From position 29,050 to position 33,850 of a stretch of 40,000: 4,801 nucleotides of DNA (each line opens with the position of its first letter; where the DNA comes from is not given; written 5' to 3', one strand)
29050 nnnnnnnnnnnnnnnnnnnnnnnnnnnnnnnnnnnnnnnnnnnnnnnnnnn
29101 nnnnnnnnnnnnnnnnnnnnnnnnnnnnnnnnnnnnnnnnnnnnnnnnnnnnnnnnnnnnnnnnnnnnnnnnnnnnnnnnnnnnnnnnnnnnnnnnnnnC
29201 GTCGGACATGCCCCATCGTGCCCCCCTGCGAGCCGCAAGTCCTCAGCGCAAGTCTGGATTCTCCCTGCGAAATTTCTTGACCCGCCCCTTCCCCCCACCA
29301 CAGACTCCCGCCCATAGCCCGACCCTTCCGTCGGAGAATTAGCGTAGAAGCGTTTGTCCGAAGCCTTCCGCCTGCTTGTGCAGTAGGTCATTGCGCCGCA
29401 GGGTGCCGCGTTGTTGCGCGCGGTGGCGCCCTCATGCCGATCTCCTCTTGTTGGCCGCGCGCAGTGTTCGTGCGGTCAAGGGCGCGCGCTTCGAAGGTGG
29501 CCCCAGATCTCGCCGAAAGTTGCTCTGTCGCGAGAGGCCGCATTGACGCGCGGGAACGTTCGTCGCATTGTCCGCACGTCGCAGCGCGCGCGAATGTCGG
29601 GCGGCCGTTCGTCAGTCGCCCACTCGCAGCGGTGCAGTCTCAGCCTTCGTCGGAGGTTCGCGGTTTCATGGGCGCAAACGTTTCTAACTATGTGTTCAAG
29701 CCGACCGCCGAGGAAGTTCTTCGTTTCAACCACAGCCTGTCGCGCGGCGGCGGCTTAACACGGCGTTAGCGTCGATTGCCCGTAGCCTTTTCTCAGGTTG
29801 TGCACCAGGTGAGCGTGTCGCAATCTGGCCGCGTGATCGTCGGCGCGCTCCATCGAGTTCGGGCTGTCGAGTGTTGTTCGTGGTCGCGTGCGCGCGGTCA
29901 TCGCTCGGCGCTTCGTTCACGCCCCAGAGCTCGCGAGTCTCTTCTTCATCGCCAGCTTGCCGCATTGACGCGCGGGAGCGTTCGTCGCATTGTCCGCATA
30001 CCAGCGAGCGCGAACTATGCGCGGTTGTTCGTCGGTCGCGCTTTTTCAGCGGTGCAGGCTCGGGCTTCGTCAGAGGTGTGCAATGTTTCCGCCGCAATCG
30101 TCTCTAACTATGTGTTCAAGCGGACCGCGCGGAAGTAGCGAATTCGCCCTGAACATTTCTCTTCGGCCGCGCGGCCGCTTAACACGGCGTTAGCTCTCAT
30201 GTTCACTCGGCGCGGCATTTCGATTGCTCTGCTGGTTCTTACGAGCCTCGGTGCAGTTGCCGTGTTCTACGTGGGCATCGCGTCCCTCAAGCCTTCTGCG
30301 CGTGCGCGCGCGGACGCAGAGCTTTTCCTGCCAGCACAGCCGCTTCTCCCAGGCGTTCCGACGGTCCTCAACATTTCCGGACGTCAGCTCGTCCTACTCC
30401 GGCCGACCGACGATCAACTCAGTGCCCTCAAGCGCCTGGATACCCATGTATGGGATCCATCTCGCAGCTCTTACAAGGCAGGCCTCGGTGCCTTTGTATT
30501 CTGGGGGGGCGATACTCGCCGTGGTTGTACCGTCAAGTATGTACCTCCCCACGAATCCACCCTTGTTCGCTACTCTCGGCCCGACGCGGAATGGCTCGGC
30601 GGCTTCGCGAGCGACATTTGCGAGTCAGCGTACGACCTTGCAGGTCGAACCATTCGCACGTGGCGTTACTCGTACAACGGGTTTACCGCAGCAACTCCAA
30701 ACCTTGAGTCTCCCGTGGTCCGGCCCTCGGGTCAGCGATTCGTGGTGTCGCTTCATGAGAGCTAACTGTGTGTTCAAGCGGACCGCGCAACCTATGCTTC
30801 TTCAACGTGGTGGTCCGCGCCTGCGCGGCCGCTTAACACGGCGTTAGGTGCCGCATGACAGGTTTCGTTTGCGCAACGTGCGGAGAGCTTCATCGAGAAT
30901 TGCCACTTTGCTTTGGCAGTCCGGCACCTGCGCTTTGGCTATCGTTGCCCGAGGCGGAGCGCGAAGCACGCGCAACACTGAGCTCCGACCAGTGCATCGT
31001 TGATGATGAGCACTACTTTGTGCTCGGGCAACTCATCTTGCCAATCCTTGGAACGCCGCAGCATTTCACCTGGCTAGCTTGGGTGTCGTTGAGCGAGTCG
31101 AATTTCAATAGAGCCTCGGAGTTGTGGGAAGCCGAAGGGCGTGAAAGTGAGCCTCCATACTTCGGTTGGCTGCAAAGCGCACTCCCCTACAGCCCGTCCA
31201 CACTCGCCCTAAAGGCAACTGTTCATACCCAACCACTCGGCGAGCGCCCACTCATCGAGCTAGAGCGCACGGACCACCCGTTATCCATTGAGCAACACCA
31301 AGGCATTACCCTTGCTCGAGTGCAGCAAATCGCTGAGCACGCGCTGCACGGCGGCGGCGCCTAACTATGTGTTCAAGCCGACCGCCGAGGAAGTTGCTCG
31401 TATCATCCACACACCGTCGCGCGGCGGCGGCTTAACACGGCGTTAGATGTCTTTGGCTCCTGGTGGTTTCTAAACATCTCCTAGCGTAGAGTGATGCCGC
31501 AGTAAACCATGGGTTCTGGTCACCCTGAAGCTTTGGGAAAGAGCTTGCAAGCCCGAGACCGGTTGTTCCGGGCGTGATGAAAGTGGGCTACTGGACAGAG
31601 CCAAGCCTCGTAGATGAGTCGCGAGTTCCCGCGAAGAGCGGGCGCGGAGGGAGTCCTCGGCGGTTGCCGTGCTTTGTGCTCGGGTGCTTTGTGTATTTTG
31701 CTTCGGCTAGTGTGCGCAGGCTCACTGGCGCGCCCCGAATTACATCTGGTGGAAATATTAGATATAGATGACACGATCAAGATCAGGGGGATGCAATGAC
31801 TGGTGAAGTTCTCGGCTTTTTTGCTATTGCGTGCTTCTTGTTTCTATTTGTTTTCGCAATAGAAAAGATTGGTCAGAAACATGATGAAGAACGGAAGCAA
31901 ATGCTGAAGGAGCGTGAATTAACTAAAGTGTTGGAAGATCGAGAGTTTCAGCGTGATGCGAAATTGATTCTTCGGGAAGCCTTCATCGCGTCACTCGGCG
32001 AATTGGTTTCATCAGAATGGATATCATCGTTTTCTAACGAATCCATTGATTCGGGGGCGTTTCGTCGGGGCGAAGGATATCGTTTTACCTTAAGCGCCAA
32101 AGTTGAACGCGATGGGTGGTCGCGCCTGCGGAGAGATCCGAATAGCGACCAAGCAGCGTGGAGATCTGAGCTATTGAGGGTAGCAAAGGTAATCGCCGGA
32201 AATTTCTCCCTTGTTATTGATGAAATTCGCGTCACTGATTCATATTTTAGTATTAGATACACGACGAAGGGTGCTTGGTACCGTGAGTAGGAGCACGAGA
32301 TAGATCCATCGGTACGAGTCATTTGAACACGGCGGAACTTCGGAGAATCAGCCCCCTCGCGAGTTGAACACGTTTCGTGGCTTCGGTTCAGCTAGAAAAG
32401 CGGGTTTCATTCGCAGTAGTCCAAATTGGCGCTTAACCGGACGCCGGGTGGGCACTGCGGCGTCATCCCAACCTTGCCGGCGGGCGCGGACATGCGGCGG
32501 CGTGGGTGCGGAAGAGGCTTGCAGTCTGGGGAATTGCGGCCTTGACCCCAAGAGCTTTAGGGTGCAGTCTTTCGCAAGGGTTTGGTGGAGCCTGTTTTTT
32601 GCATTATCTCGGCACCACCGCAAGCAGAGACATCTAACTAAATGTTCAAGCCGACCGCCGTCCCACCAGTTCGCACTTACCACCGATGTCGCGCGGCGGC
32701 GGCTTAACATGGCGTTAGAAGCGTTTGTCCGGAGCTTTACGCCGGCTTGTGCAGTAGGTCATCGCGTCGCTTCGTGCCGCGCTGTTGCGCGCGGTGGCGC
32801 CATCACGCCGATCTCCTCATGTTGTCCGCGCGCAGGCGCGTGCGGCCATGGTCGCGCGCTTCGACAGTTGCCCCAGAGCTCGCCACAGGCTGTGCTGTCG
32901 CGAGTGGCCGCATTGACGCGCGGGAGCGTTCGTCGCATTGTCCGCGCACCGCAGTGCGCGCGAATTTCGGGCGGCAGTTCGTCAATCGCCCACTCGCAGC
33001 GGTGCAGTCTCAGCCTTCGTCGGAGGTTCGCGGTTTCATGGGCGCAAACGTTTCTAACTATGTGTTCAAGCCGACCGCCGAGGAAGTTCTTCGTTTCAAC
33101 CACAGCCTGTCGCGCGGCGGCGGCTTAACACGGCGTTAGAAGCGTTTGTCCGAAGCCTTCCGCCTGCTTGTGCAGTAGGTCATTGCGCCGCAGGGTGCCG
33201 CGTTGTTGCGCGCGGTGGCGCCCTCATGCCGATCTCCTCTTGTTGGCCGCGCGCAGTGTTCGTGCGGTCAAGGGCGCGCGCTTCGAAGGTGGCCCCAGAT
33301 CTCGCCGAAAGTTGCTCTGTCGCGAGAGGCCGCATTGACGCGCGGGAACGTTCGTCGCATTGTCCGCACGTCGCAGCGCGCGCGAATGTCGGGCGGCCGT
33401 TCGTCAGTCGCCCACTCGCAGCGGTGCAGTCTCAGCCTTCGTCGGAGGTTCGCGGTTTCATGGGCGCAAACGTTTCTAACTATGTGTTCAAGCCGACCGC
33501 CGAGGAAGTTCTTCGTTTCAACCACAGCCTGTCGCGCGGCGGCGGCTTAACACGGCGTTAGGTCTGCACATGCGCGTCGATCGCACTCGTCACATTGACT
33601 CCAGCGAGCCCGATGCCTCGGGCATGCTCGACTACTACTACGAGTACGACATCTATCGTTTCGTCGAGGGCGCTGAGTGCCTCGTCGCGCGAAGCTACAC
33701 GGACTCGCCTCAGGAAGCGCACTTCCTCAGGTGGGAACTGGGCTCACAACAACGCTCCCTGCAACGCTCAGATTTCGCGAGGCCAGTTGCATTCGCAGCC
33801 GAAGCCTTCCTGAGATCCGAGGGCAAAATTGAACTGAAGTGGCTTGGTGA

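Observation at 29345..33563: Family of four ORF-less cassettes sharing a conserved promoter-like core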

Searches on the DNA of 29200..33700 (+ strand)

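Call 6: search_rna_families(source=window, start=29200, end=33700, threshold=evalue, max_evalue=10, show_alignments=3)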
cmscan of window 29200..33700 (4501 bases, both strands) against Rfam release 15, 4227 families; matches with E-value up to 10: 6.
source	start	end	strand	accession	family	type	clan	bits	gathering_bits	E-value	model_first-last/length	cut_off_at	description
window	31830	31901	+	RF03496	MIR2086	Gene; miRNA;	-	18.7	50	9.3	1-87/87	no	MIR2086 microRNA precursor family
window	32012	32053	-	RF01642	ceN54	Gene; snRNA; snoRNA; CD-box;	-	16.7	60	5.9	19-66/68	no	Caenorhabditis snoRNA ceN54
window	29337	29401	+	RF03054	Xanthine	Cis-reg; riboswitch;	-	16.6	36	5.2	1-56/56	no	Xanthine riboswitch aptamer (NMT1 RNA)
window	29515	29624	+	RF02828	Scr3920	Gene; sRNA;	-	16.3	88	8.6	1-125/125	no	Streptomyces RNA 3920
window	33307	33416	+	RF02828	Scr3920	Gene; sRNA;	-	16.3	88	8.6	1-125/125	no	Streptomyces RNA 3920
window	31198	31259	-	RF01276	sR53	Gene; snRNA; snoRNA; CD-box;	-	15.7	49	2.8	1-60/60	no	Small nucleolar RNA sR53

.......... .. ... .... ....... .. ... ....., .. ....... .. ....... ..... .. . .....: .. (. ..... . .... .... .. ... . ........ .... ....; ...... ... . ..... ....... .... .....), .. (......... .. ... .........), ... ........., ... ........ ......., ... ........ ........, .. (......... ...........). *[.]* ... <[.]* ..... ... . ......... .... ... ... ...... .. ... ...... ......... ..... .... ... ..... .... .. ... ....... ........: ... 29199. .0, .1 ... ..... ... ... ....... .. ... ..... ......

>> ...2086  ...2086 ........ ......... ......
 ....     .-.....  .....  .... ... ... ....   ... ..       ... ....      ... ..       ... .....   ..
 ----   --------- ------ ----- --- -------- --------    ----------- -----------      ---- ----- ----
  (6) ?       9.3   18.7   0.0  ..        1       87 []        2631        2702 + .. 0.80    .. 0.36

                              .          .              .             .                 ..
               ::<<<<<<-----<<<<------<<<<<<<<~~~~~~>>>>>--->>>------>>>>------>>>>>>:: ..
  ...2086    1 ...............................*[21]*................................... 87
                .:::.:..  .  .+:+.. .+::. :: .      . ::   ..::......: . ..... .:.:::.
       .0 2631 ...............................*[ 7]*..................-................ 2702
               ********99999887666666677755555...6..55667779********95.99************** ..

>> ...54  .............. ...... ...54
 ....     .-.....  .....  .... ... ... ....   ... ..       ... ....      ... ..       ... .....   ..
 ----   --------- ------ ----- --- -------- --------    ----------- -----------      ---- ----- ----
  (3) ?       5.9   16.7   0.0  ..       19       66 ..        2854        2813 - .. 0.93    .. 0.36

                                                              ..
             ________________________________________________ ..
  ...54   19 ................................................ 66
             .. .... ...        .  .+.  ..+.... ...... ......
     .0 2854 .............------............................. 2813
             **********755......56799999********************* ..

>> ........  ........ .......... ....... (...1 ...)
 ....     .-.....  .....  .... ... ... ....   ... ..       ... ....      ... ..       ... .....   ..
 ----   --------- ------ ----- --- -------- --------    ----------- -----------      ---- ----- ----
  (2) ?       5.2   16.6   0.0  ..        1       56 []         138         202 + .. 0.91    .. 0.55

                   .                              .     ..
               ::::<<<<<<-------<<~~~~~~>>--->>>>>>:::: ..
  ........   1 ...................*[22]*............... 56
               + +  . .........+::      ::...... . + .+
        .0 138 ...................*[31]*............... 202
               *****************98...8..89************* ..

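Call 9: search_dna_similar(query=window:32715-33135:+, collection=plasmids, mode=distant, max_rows=20)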
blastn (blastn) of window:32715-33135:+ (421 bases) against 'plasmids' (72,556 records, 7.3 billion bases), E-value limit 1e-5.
No match.

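Call 55: build_rna_model(alignment_id=A6)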
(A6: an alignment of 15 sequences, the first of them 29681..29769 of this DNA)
Model R1 built from alignment A6 (15 sequences, 96 columns); structure: RNAalifold consensus.
model positions 89; base pairs 22; branch points 0; effective number of sequences 1.78; information 0.64 bits per position. Calibrated on 0.2 Mb of random sequence (short: E-values are rough).
structure used (alignment columns):
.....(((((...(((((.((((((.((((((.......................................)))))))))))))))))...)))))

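Call 58: search_with_rna_model(model_id=R1, sources=[L001, L002, L003, L004, L005, L006, L007, L008, L009, L010, L011, L012, L013, L014, L015, L016, L017, L018, L019, L020, L021, L022, L023, L024, L025, L026, L027, L028], max_evalue=0.0001)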
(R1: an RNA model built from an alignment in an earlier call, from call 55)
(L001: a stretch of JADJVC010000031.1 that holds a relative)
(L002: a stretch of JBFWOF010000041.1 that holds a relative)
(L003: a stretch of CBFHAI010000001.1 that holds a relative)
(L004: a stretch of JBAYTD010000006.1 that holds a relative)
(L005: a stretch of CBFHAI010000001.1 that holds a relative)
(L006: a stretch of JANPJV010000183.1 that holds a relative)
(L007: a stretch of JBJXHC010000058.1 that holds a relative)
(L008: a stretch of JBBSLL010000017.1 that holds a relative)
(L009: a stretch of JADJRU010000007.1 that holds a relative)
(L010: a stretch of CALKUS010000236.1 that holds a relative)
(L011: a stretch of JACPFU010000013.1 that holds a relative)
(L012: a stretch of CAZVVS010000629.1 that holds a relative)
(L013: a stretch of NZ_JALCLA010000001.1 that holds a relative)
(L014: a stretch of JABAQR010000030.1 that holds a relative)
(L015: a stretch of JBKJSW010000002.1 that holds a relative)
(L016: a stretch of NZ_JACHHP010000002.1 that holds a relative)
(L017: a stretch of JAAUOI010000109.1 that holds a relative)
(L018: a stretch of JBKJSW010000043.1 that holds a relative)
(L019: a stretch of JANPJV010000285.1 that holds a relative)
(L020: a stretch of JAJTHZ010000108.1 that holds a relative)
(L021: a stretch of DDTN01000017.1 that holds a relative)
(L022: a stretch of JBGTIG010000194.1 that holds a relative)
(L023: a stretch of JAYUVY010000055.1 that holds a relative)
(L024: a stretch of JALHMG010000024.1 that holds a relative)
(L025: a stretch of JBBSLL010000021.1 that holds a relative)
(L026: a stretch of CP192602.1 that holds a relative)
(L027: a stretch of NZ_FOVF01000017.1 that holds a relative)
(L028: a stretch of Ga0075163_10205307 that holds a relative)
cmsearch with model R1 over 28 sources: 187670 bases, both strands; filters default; matches with E-value up to 0.0001: 169.
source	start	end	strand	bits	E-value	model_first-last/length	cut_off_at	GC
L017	2198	2286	+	111.6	3.9e-33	1-89/89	no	0.57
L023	361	449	+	111.5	4.3e-33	1-89/89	no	0.58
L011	2921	3009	+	110.7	7.6e-33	1-89/89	no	0.6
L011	2472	2560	+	110.2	1.1e-32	1-89/89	no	0.61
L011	2073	2161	+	109.3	2.2e-32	1-89/89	no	0.6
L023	728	817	+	99.3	3.9e-29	1-89/89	no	0.61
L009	338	425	-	93.9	2.3e-27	1-89/89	no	0.59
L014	5244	5332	+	93.4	3.2e-27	1-89/89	no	0.6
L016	3116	3203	+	92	9.9e-27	1-89/89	no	0.59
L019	2427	2515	-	90.5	2.9e-26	1-89/89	no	0.6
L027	3325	3413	-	89.2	7.8e-26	1-89/89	no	0.62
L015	182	270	+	88.2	1.6e-25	1-89/89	no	0.56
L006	2509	2596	+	87.9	2.1e-25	1-89/89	no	0.59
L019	4420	4507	-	87.5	2.7e-25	1-89/89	no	0.58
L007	873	960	+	86.9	4.2e-25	1-89/89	no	0.6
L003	2195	2283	-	86.8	4.6e-25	1-89/89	no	0.64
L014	439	527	+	86.5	5.8e-25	1-89/89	no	0.66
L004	6612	6700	-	86.4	6.5e-25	1-89/89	no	0.62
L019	4959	5046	-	86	8.5e-25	1-89/89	no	0.6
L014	2858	2946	+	85.7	1.1e-24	1-89/89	no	0.62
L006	437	524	+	85.4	1.3e-24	1-89/89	no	0.58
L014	4702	4790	+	84.8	2.2e-24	1-89/89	no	0.63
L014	2187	2275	+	84.2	3.2e-24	1-89/89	no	0.66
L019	1611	1698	-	83.3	6.2e-24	1-89/89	no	0.59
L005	2449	2537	-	83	7.9e-24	1-89/89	no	0.6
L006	1096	1183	+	83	8e-24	1-89/89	no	0.61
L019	3300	3387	-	83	8.3e-24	1-89/89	no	0.59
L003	2932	3020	-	82.9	9e-24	1-89/89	no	0.6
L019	576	663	-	82.4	1.3e-23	1-89/89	no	0.6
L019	992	1079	-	82.4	1.3e-23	1-89/89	no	0.64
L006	1596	1683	+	82.4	1.3e-23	1-89/89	no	0.61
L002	108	193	-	81.8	2e-23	1-89/89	no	0.57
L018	368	456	+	81.6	2.4e-23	1-89/89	no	0.58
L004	7062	7150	-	80.9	4e-23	1-89/89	no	0.6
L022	2870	2958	+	80.5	5.1e-23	1-89/89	no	0.63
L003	3812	3900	-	80.5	5.2e-23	1-89/89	no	0.57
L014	949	1035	+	80.3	6.2e-23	1-89/89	no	0.64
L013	873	958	-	80.3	6.3e-23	1-89/89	no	0.62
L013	1168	1253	-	80.3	6.3e-23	1-89/89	no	0.62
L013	2028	2113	-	80.3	6.3e-23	1-89/89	no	0.62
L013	5001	5086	-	80.3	6.3e-23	1-89/89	no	0.62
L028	1904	1989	-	80.3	6.3e-23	1-89/89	no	0.62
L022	3252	3340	+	80.1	7e-23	1-89/89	no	0.56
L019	5426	5513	-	79.5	1.1e-22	1-89/89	no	0.59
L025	642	730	-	79.2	1.4e-22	1-89/89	no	0.56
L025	1106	1194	-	78.5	2.4e-22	1-89/89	no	0.57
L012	938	1026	+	78.4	2.5e-22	1-89/89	no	0.56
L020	226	314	-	78.4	2.6e-22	1-89/89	no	0.61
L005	7891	7979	-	78.1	3.2e-22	1-89/89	no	0.57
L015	724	812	+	77.9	3.6e-22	1-89/89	no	0.57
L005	3360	3446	-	77.4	5.4e-22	1-89/89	no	0.63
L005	575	661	-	77.2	6.3e-22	1-89/89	no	0.61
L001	34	120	-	77.1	6.6e-22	1-89/89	no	0.53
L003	887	975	-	76.8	8.6e-22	1-89/89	no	0.61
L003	190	278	-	76.6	9.5e-22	1-89/89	no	0.56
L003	1851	1937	-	76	1.5e-21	1-89/89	no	0.66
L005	7547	7633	-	76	1.5e-21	1-89/89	no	0.66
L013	3374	3465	-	75.9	1.6e-21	1-89/89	no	0.57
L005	5199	5287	-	75.7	1.9e-21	1-89/89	no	0.55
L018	1597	1685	+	75.6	2.1e-21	1-89/89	no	0.6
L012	401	489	+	75.5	2.2e-21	1-89/89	no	0.62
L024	998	1085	-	75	3.2e-21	1-89/89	no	0.6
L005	6126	6214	-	75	3.4e-21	1-89/89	no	0.63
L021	6166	6255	+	74.5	4.7e-21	1-89/89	no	0.59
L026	7868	7959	-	74.3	5.4e-21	1-89/89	no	0.61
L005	7016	7104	-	73.7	8.7e-21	1-89/89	no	0.62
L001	2554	2639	-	73.5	9.7e-21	1-89/89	no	0.6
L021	7574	7662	+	73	1.4e-20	1-89/89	no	0.63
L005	5566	5653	-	72.7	1.9e-20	1-89/89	no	0.59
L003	1261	1347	-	72.7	1.9e-20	1-89/89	no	0.61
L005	1580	1668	-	72.2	2.7e-20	1-89/89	no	0.63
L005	2054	2142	-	72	3.1e-20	1-89/89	no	0.63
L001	1461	1546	-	72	3.1e-20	1-89/89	no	0.58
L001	5678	5763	-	71.6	4.1e-20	1-89/89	no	0.57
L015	1325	1413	+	71.5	4.5e-20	1-89/89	no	0.56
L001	4144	4230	-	71.5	4.6e-20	1-89/89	no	0.61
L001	1992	2077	-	71.4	4.8e-20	1-89/89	no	0.59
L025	1522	1610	-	71.3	5.2e-20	1-89/89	no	0.58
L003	3304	3390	-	71.3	5.3e-20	1-89/89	no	0.64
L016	4355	4444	+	70.7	8.4e-20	1-89/89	no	0.61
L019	3883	3969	-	70.4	1e-19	1-89/89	no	0.56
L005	6612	6698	-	70.4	1e-19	1-89/89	no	0.6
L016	5071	5160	+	69.7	1.7e-19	1-89/89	no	0.59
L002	2211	2296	-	69.5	1.9e-19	1-89/89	no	0.56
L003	1467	1555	-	69.5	1.9e-19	1-89/89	no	0.62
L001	5177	5262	-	69.2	2.6e-19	1-89/89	no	0.56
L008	6881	6969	-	68.9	3.2e-19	1-89/89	no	0.56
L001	4681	4766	-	68.6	4.1e-19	1-89/89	no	0.57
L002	565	650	-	66.5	2e-18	1-89/89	no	0.55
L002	1144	1229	-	64.3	9.7e-18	1-89/89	no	0.59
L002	1742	1827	-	61.8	6.4e-17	1-89/89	no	0.58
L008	2316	2404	-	61.6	7.5e-17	1-89/89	no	0.57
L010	24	112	+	60.6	1.6e-16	1-89/89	no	0.63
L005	69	158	-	59.4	4e-16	1-89/89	no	0.61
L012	1959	2047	+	56.7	3e-15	1-89/89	no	0.63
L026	3127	3215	-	55.1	9.8e-15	1-89/89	no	0.65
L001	3478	3563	-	53.1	4.5e-14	1-89/89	no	0.58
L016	4626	4712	+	52.7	6.1e-14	1-89/89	no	0.62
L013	1463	1551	-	52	1e-13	1-89/89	no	0.61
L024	1594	1679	-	50.8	2.5e-13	1-89/89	no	0.58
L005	1170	1256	-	45.1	1.8e-11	1-89/89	no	0.63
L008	6333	6391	-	42.6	1.2e-10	1-89/89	no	0.53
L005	4493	4551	-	41.8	2e-10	1-89/89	no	0.53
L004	5424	5482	-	41.5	2.7e-10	1-89/89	no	0.56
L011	4432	4490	+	41.2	3.3e-10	1-89/89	no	0.58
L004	6102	6160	-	40.5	5.6e-10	1-89/89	no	0.58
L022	2414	2472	+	40.1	7.2e-10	1-89/89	no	0.61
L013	2828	2934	-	40.1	7.7e-10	1-89/89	no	0.64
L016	1401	1459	+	39.3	1.4e-09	1-89/89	no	0.56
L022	261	349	+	39.1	1.6e-09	1-89/89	no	0.6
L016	3704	3762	+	38.5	2.5e-09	1-89/89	no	0.53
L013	2324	2382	-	38.1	3.2e-09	1-89/89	no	0.49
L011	3419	3477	+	37.6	4.6e-09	1-89/89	no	0.53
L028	2199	2257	-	37.6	4.6e-09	1-89/89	no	0.53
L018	818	876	+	37.6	4.9e-09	1-89/89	no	0.66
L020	655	726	-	37.5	5.1e-09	1-89/89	no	0.57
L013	5296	5354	-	37.3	6e-09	1-89/89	no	0.56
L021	6687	6745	+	37.1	7.2e-09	1-89/89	no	0.59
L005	3982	4040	-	37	7.7e-09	1-89/89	no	0.54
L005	2829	2883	-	36.9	8.4e-09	1-89/89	no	0.56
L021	7222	7280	+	36.7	9.5e-09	1-89/89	no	0.66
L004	7640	7698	-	36.5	1.1e-08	1-89/89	no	0.58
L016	6248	6310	+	36.4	1.2e-08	13-80/89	no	0.62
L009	335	422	+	36.1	1.4e-08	1-89/89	no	0.6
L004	4986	5049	-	35.7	2.1e-08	15-78/89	no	0.58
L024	4550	4619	-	35.1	3e-08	1-89/89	no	0.57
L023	4417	4482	+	35.1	3.1e-08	1-89/89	no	0.39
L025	175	233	-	34.9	3.7e-08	1-89/89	no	0.64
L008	5648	5706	-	34.7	4.1e-08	1-89/89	no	0.64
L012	1490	1548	+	34.5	4.9e-08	1-89/89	no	0.61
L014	1407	1465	+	34.5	5e-08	1-89/89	no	0.53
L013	6002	6060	-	34.3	5.6e-08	1-89/89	no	0.49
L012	2369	2427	+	33.9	7.9e-08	1-89/89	no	0.56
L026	7401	7472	-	32.9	1.7e-07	1-89/89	no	0.54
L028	993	1049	-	31.7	4.1e-07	1-89/89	no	0.51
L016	2559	2617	+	31.5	4.6e-07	1-89/89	no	0.54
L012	404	492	-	31.3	5.5e-07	1-89/89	no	0.6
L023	3842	3908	+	31.2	5.7e-07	1-89/89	no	0.49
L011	2475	2563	-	31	6.8e-07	1-89/89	no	0.58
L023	5012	5118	+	30.8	7.8e-07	1-89/89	no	0.54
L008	3236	3343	-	30.7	8.5e-07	1-89/89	no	0.58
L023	364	452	-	30.4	1e-06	1-89/89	no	0.6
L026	7063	7121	-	30.2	1.2e-06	1-89/89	no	0.54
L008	1594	1659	-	30.2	1.3e-06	1-89/89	no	0.68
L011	2924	3012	-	30.1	1.3e-06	1-89/89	no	0.6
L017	2201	2289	-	30.1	1.4e-06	1-89/89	no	0.58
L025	1103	1191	+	29.7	1.8e-06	1-89/89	no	0.55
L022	2873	2961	-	29.2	2.7e-06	1-89/89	no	0.62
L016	2145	2203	+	28.7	3.8e-06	1-89/89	no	0.54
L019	2424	2512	+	28.5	4.3e-06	1-89/89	no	0.61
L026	5558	5616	-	28.2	5.6e-06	1-89/89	no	0.58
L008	4229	4294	-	28.1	5.9e-06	1-89/89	no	0.76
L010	440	494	+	27.9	7.2e-06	1-89/89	no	0.58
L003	884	972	+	27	1.3e-05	1-89/89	no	0.6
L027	3322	3410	+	26.6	1.9e-05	1-89/89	no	0.61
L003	2929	3017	+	26.4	2.2e-05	1-89/89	no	0.6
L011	5446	5573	+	26.3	2.2e-05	1-89/89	no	0.61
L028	635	690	-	26.1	2.7e-05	1-89/89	no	0.61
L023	3164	3291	+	26.1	2.7e-05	1-89/89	no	0.66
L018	1600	1688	-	25.3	4.7e-05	1-89/89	no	0.6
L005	7013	7101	+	25.3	4.7e-05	1-89/89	no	0.6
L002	2208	2293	+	25.3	5e-05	1-89/89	no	0.53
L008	3570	3628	-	25.1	5.4e-05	1-89/89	no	0.61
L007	335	443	+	24.8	7e-05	1-89/89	no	0.58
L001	6135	6195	-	24.7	7.9e-05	26-89/89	5'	0.59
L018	1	22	+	24.5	9e-05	68-89/89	5'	0.64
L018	371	459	-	24.4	9.5e-05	1-89/89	no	0.58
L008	54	142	-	24.4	9.5e-05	1-89/89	no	0.65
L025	639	727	+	24.4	9.8e-05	1-89/89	no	0.6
